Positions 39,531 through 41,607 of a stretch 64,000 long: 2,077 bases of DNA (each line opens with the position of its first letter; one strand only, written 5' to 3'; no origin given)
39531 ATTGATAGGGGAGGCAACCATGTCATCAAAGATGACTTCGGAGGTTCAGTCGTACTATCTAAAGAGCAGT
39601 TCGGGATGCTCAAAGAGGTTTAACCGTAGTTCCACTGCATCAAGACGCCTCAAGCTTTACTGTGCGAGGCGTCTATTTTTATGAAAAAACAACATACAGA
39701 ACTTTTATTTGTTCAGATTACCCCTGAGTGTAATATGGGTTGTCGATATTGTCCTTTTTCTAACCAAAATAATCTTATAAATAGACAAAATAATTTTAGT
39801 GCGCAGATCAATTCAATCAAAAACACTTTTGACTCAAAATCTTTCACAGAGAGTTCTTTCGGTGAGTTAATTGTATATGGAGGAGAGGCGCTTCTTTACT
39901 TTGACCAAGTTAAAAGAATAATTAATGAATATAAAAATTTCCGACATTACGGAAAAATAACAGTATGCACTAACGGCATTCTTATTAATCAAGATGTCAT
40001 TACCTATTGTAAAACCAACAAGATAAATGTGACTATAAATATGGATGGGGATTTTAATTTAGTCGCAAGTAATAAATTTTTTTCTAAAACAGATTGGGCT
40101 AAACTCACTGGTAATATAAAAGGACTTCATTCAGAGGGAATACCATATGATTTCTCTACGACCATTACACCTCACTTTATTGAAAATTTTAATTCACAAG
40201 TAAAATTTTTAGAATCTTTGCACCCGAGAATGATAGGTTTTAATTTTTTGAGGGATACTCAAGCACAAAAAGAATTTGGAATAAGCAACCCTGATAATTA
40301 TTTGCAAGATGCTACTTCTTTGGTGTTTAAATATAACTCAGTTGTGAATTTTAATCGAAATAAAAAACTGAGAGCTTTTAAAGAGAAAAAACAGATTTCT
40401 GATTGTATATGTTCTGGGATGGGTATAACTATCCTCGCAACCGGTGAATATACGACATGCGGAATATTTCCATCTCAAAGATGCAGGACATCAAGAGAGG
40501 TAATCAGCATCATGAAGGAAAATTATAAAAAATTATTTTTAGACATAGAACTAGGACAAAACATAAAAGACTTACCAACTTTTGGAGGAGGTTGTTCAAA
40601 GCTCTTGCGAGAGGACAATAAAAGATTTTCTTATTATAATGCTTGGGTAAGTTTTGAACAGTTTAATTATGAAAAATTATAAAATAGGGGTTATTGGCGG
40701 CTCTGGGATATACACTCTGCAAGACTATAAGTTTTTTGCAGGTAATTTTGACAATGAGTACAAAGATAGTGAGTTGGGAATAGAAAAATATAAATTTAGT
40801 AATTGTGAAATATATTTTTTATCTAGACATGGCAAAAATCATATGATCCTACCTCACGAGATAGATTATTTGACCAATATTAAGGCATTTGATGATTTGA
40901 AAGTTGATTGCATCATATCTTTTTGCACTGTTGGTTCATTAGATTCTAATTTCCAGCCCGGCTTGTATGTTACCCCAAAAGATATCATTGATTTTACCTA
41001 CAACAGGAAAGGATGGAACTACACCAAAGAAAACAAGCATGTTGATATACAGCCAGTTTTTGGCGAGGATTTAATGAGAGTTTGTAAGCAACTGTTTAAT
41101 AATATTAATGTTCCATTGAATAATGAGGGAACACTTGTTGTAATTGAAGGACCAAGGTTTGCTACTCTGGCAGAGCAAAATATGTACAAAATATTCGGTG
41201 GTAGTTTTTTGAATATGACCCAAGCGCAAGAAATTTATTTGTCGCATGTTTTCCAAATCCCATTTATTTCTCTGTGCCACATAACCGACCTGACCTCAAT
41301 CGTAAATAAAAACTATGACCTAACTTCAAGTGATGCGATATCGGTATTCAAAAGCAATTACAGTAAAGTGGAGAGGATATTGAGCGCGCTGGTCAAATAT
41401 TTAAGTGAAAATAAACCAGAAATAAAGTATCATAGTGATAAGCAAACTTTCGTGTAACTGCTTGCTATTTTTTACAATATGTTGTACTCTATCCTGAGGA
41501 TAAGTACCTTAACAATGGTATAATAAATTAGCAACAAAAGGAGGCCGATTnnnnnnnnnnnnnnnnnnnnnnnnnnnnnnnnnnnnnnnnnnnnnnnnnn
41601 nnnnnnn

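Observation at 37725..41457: Two DUF397 (BldB-like) small Cys-containing proteins behind near-identical ~240-nt promoter/leader units, followed by radical-SAM/SPASM and MTAP-like genes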

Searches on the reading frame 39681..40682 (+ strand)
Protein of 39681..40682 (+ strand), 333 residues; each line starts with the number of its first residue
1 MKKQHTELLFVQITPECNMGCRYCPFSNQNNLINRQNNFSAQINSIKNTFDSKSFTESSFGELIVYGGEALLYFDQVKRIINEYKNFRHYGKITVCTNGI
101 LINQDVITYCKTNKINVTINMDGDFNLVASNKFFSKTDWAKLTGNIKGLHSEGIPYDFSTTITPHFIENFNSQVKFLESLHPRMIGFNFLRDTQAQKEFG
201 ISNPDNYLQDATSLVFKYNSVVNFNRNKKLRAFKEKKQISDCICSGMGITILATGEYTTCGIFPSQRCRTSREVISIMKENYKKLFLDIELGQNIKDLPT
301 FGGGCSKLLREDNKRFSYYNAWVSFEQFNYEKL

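Call 6: search_protein_families(library=pfam, proteins=[window:39681-40682:+], max_evalue=0.1)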
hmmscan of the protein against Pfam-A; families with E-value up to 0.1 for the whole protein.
window:39681-40682:+ (333 aa): 2 families
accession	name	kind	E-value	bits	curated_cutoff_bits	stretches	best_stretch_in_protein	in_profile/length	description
PF04055.27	Radical_SAM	-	7.6e-12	46.2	29.5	1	12-172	2-158/166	Radical SAM superfamily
PF13353.11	Fer4_12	-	0.00078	20.2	22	1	16-126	14-118/137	4Fe-4S single cluster domain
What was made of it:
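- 39681..40682 (+): Radical-SAM enzyme, 333 aa, with a four-Cys auxiliary-cluster domain (twitch-like, not SPASM) and no N-terminal substrate-binding extension. Pfam Radical_SAM (call 6).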

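Call 16: search_protein_families(library=ncbifam, proteins=[window:39681-40682:+], max_evalue=0.01)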
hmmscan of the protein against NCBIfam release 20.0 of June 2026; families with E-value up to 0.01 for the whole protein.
window:39681-40682:+ (333 aa): 54 families (the best 25 are shown)
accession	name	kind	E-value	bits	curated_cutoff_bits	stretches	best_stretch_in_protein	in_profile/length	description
TIGR04068.1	rSAM_ocin_clost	equivalog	7.6e-18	64.6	500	1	6-151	83-234/462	Cys-rich peptide radical SAM maturase CcpM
NF047865.1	rSAM_PapB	equivalog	1e-16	61.1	340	1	9-239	5-233/330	PapB family radical SAM/SPASM ranthipeptide maturase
TIGR03978.1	rSAM_paired_1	equivalog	2.8e-16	59.3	370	1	4-152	80-230/466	His-Xaa-Ser system radical SAM maturase HxsB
NF041718.1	rSAM_phane_AMC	equivalog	7.3e-14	51.5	425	1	6-197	5-195/362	cyclophane-forming radical SAM peptide maturase AmcB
TIGR03974.1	rSAM_six_Cys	equivalog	2.3e-12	46.6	425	1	7-124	97-217/451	thioether cross-link-forming SCIFF peptide maturase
NF041298.1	rSAM_mat_DynA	equivalog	5.1e-12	45.4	450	1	12-188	6-182/356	dynobactin maturation radical SAM/SPASM protein DynA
TIGR03942.1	sulfatase_rSAM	equivalog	5.7e-12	45.4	349.45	1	13-197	7-196/363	anaerobic sulfatase maturase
NF038170.1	lachnocin_rSAM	equivalog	7.1e-12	44.9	550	1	7-151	76-225/440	lachnocin radical SAM maturase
NF041707.1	rSAM_YhhB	equivalog_domain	1.9e-11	43.5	445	1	9-127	4-128/369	cyclophane-forming radical SAM/SPASM peptide maturase YhhB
TIGR04261.1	rSAM_GlyRichRpt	subfamily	4.1e-11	42.5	310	1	11-234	1-230/363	cyclophane-forming radical SAM/SPASM peptide maturase GrrM/OscB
NF040492.1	not_ScfB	exception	1.8e-10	40.3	855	1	9-126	97-217/450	ScfB-related radical SAM/SPASM orphan maturase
TIGR04163.1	rSAM_cobopep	equivalog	1.1e-09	37.5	375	1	10-195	67-253/428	peptide-modifying radical SAM enzyme CbpB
NF038283.1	viperin_w_prok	equivalog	1.6e-09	37.3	180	1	13-121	8-114/281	viperin family antiviral radical SAM protein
TIGR03906.1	quino_hemo_SAM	equivalog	8.4e-09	34.6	453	1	9-127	96-217/467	quinohemoprotein amine dehydrogenase maturation protein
TIGR04148.1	GG_samocin_CFB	equivalog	1.3e-08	34.5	300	1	8-152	18-173/411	radical SAM peptide maturase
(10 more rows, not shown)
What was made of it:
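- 39681..40682 (+): The best NCBIfam hits are all peptide or protein maturases and all fall below cut-off (call 16).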

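Call 18: find_homologous_proteins(query=window:39681-40682:+, max_evalue=0.001)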
Query window:39681-40682:+ (333 aa): 14 proteins with E <= 0.001 among 983 candidates.
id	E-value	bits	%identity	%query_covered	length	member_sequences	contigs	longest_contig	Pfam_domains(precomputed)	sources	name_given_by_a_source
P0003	2.5e-211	719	100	95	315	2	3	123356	PF04055.28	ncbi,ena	-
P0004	5.2e-193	659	88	100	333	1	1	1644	PF04055.28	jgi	-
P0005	7.6e-191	652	86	100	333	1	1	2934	PF04055.28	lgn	-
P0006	7.5e-187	638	85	100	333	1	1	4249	PF04055.28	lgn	-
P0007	1.4e-181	621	86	95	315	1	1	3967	PF04055.28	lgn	-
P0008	1.3e-180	618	86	95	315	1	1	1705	PF04055.28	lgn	-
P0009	4.6e-163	560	74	100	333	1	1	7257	PF04055.28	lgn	-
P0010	3.3e-118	413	56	100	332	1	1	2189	PF04055.28,PF13353.12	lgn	-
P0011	3.6e-108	380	55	95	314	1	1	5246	PF04055.28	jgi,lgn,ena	-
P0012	1.9e-105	371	55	89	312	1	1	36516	PF04055.28,PF13353.12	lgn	-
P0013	1.3e-101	358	52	95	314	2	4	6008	PF04055.28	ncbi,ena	-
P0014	4.0e-97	344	50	95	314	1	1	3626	PF04055.28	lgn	-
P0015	1.2e-67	247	41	99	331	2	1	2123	PF04055.28,PF13353.12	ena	-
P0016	1.0e-18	86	27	76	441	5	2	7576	PF04055.28,PF13353.12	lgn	-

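Call 23: find_encoding_contigs(protein=P0012, flank=6000, max_places=3)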
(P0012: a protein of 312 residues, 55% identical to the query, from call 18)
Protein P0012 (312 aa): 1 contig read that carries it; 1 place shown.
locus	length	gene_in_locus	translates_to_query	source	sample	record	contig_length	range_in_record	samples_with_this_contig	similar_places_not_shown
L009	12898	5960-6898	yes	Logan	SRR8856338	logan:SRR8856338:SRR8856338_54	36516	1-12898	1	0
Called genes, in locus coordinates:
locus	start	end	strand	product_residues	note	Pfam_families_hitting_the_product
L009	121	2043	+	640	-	PF00012:HSP70, PF06723:MreB_Mbl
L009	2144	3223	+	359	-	PF00226:DnaJ, PF01556:DnaJ_C, PF00684:DnaJ_CXXCXGXG, PF20833:RNase_E_G_Thio (faint)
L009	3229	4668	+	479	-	PF00474:SSF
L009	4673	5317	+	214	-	PF01553:Acyltransferase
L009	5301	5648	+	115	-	PF12647:RNHCP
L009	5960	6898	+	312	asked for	PF13353:Fer4_12, PF04055:Radical_SAM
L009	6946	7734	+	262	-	PF01048:PNP_UDP_1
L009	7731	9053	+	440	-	PF02463:SMC_N (faint), PF13555:AAA_29 (faint), PF00910:RNA_helicase (faint), PF05729:NACHT (faint), PF07728:AAA_5 (faint), PF13191:AAA_16 (faint), PF13304:AAA_21 (faint), PF00005:ABC_tran, +2 more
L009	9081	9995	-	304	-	-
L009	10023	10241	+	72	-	-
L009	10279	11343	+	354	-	PF13176:TPR_7 (faint), PF13432:TPR_16 (faint), PF13181:TPR_8 (faint), PF28559:TPR_SusR (weak), PF13424:TPR_12, PF00515:TPR_1 (weak), PF07719:TPR_2 (weak), PF13424:TPR_12, +1 more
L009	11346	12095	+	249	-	PF01791:DeoC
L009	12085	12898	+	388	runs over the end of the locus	PF05201:GlutR_N, PF01488:Shikimate_DH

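Call 24: find_encoding_contigs(protein=P0009, flank=6000, max_places=3)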
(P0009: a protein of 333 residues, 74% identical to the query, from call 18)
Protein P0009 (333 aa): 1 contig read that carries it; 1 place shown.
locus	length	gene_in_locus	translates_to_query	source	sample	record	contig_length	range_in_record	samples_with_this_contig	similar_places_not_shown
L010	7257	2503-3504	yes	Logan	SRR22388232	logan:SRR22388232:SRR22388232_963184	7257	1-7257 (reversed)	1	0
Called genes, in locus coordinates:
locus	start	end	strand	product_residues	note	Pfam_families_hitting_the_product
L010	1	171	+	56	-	?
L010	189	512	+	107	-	PF01909:NTP_transf_2, PF18765:Polbeta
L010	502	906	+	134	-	PF05168:HEPN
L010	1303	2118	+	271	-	PF24827:AstE_AspA_cat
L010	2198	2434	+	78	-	-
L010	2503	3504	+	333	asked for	PF04055:Radical_SAM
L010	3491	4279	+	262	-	PF01048:PNP_UDP_1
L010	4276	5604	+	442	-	PF02463:SMC_N (faint), PF13175:AAA_15 (faint), PF13555:AAA_29 (faint), PF00004:AAA (faint), PF05729:NACHT (faint), PF07728:AAA_5 (faint), PF08477:Roc (faint), PF00005:ABC_tran, +3 more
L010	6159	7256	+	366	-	?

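Call 31: find_related_loci(query=A2, collection=metagenome_contigs, flank=6000)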
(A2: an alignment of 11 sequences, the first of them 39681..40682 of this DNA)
Query A2 (333 aa) in metagenome_contigs; peptide patterns used: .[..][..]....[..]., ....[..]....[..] (x = any residue, [..] = any of these).
270 stretches matched a pattern; 29 encode a relative of the query (tblastn E <= 1e-3); 29 distinct loci.
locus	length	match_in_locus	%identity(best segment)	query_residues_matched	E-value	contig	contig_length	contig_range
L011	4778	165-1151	56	4-333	8e-120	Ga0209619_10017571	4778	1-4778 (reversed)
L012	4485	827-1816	54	4-333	8e-118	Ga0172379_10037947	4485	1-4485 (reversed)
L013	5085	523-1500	53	7-333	2e-114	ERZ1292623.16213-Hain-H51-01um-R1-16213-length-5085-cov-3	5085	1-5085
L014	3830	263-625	36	9-134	1e-12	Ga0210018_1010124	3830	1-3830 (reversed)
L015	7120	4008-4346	35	8-124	1e-12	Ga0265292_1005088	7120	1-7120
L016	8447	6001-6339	35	8-124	1e-12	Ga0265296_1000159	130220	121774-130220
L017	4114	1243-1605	36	9-134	1e-12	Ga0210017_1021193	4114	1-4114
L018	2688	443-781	33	8-124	2e-12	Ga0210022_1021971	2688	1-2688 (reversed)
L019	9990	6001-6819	22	2-263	7e-12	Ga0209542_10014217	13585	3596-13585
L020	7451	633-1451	22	2-263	6e-12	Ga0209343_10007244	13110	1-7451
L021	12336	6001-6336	34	8-123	2e-11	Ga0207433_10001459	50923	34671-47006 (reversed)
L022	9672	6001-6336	34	8-123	2e-11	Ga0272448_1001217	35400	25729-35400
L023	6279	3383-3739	29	1-123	3e-11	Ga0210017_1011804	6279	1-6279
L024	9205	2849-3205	29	1-123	3e-11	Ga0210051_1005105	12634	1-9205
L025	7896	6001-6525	26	9-185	4e-11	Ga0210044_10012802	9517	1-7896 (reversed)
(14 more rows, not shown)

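Call 62: find_encoding_contigs(protein=P0006, flank=5000, max_places=2)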
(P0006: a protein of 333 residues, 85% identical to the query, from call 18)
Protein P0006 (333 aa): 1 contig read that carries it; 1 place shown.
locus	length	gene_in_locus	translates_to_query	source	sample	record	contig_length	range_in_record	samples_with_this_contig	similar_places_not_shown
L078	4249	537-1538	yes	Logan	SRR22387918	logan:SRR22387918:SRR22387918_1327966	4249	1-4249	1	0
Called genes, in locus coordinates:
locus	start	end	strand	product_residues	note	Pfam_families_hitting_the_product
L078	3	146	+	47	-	?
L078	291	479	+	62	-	-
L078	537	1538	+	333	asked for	PF04055:Radical_SAM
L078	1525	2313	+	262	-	PF01048:PNP_UDP_1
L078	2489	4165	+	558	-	PF00005:ABC_tran, PF00006:ATP-synt_ab (faint), PF02463:SMC_N (faint), PF01926:MMR_HSR1 (faint), PF00005:ABC_tran, PF13304:AAA_21 (weak)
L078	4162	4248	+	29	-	?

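Call 85: search_solved_structures(query=window:39681-40682:+, max_evalue=0.001)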
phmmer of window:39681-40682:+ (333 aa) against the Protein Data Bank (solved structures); distinct sequences matched with E-value up to 0.001: 1.
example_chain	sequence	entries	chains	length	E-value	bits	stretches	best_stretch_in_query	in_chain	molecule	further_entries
5wgg_A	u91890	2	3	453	2.6e-10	43.5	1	6-124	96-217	Radical SAM domain protein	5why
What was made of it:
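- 39681..40682 (+): The closest solved structure is CteB, 5WGG (call 85).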

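Call 90: search_protein_families(library=padloc, proteins=[window:39681-40682:+], max_evalue=0.01)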
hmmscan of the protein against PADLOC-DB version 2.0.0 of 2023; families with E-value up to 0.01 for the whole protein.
window:39681-40682:+ (333 aa): 2 families
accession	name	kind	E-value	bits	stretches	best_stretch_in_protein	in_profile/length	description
PDLC02903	pVip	-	1.9e-11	42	1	11-122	4-101/257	Viperins not associated with kinases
PDLC02904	pVip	-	1.1e-06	26.4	1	13-174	9-162/262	Viperins associated with kinases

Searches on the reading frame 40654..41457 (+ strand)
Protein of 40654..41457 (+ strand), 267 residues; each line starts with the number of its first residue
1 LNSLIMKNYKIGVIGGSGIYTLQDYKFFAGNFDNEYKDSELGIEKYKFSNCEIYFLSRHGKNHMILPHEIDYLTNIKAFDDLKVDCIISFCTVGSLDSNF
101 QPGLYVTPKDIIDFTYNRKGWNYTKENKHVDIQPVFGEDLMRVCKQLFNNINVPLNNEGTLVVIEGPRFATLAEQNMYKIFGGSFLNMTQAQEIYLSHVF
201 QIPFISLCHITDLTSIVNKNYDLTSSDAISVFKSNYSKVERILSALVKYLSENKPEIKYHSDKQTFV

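Call 6: search_protein_families(library=pfam, proteins=[window:40654-41457:+], max_evalue=0.1)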
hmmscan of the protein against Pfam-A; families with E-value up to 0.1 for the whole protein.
window:40654-41457:+ (267 aa): 1 family
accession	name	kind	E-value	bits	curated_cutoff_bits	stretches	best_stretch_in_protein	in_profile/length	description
PF01048.26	PNP_UDP_1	-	1.2e-29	103.8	25.1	1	10-247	1-232/233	Phosphorylase superfamily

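Call 16: search_protein_families(library=ncbifam, proteins=[window:40669-41457:+], max_evalue=0.01)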
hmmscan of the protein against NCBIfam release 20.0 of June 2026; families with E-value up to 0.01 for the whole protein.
window:40669-41457:+ (262 aa): 11 families
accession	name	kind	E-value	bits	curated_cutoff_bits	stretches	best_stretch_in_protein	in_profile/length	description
TIGR01694.1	MTAP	equivalog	2.8e-50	170.9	274.85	1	5-243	1-239/240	S-methyl-5'-thioadenosine phosphorylase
NF006334.0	PRK08564.1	equivalog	1.4e-43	149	382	1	4-249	8-254/267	S-methyl-5'-thioadenosine phosphorylase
NF005876.0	PRK07823.1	equivalog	4.1e-42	144.2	306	1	3-251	5-251/267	S-methyl-5'-thioadenosine phosphorylase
NF006492.0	PRK08931.1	equivalog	2.1e-38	132.4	437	1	3-258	3-260/291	S-methyl-5'-thioadenosine phosphorylase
NF005657.0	PRK07432.1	equivalog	3.1e-36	125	453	1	1-257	1-262/291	S-methyl-5'-thioadenosine phosphorylase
NF006599.0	PRK09136.1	equivalog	1.4e-34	119.4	223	1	6-243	4-245/247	S-methyl-5'-thioinosine phosphorylase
NF006054.0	PRK08202.1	equivalog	1.6e-16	60.6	218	1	69-243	97-272/274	purine-nucleoside phosphorylase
TIGR01697.1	PNPH-PUNA-XAPA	subfamily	4.8e-13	49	197.1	1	55-242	58-246/247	inosine/guanosine/xanthosine phosphorylase family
TIGR01700.1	PNPH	equivalog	1.5e-12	47.5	293.35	1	55-242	58-248/249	purine nucleoside phosphorylase I, inosine and guanosine-specific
TIGR01698.1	PUNP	equivalog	3.7e-10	39.6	302.6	1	55-242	58-244/245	purine-nucleoside phosphorylase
TIGR01699.1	XAPA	equivalog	3.4e-08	33.4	370.9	1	53-212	56-218/248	xanthosine phosphorylase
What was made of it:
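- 40669..41457 (+): MTAP-like phosphorylase, 262 aa, overlapping the end of the radical-SAM gene. TIGR01694 at 170.9 bits against a cut-off of 274.85 (calls 6, 16).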

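Call 87: search_solved_structures(query=window:40669-41457:+, max_evalue=1e-10, show_alignments=1)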
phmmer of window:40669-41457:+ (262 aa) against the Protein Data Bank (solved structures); distinct sequences matched with E-value up to 1e-10: 13.
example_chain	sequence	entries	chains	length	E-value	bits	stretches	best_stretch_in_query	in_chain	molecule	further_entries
2a8y_A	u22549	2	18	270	4.6e-30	107.9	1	5-251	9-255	5'-methylthioadenosine phosphorylase (mtaP)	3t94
9vs8_A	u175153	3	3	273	2.6e-29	105.5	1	6-252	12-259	S-methyl-5'-thioadenosine phosphorylase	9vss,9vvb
1wta_A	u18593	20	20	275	2.6e-29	105.5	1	6-252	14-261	5'-methylthioadenosine phosphorylase | S-methyl-5'-thioadenosine phosphorylase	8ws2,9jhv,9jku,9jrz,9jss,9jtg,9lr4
1v4n_A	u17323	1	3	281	1.6e-28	102.8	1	5-252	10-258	271aa long hypothetical 5'-methylthioadenosine phosphorylase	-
4glf_A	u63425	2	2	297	1.6e-22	83.3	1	5-255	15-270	RsfP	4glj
1cb0_A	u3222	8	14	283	3e-21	79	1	4-245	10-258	PROTEIN (5'-DEOXY-5'-METHYLTHIOADENOSINE PHOSPHORYLASE) | 5'-Deoxy-5'-Methylthioadenosine Phosphorylase | 5'-methylthioadenosine phosphorylase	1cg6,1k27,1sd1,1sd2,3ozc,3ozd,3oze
5eub_A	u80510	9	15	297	3.6e-21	78.8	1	4-245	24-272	S-methyl-5'-thioadenosine phosphorylase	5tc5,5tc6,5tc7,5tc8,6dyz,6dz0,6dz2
5f78_A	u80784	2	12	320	7e-18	68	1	2-238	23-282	Methylthioadenosine phosphorylase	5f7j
5f7o_A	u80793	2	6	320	1.3e-17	67.1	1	2-238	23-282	Methylthioadenosine phosphorylase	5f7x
4l5a_A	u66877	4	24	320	1.3e-17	67.1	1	2-238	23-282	S-methyl-5'-thioadenosine phosphorylase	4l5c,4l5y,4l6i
5f7z_A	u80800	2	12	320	1.8e-17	66.7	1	2-238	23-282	Methylthioadenosine phosphorylase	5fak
5f73_A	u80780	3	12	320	3.4e-17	65.8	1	2-238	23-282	Methylthioadenosine phosphorylase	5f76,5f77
3ozb_A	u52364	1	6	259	7.7e-17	64.6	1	7-208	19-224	Methylthioadenosine phosphorylase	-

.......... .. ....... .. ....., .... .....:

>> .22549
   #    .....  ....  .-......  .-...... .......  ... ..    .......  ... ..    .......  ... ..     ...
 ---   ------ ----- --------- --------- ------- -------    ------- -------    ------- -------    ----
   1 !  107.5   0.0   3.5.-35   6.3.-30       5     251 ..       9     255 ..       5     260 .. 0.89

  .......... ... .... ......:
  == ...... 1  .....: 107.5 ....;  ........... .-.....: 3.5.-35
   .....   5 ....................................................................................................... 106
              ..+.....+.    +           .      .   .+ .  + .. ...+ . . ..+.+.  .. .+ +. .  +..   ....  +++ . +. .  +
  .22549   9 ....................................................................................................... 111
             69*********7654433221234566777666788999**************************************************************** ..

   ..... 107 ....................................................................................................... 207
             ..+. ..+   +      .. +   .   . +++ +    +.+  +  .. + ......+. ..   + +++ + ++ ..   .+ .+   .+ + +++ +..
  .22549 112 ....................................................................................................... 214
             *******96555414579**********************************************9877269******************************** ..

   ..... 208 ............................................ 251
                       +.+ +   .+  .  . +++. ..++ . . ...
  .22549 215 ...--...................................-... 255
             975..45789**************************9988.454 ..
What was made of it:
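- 40669..41457 (+): TDLT replaces the TDYD motif (call 87).
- On MTAP / MtnP (TIGR01694): The window protein scores 170.9 bits and has TDLT (calls 16, 87).
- The window MTAP-like protein lacks the second Asp of the TDYD motif (call 87).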

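Call 90: search_protein_families(library=padloc, proteins=[window:40669-41457:+], max_evalue=0.01)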
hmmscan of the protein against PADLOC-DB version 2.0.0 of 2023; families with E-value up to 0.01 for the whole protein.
window:40669-41457:+ (262 aa): 0 families
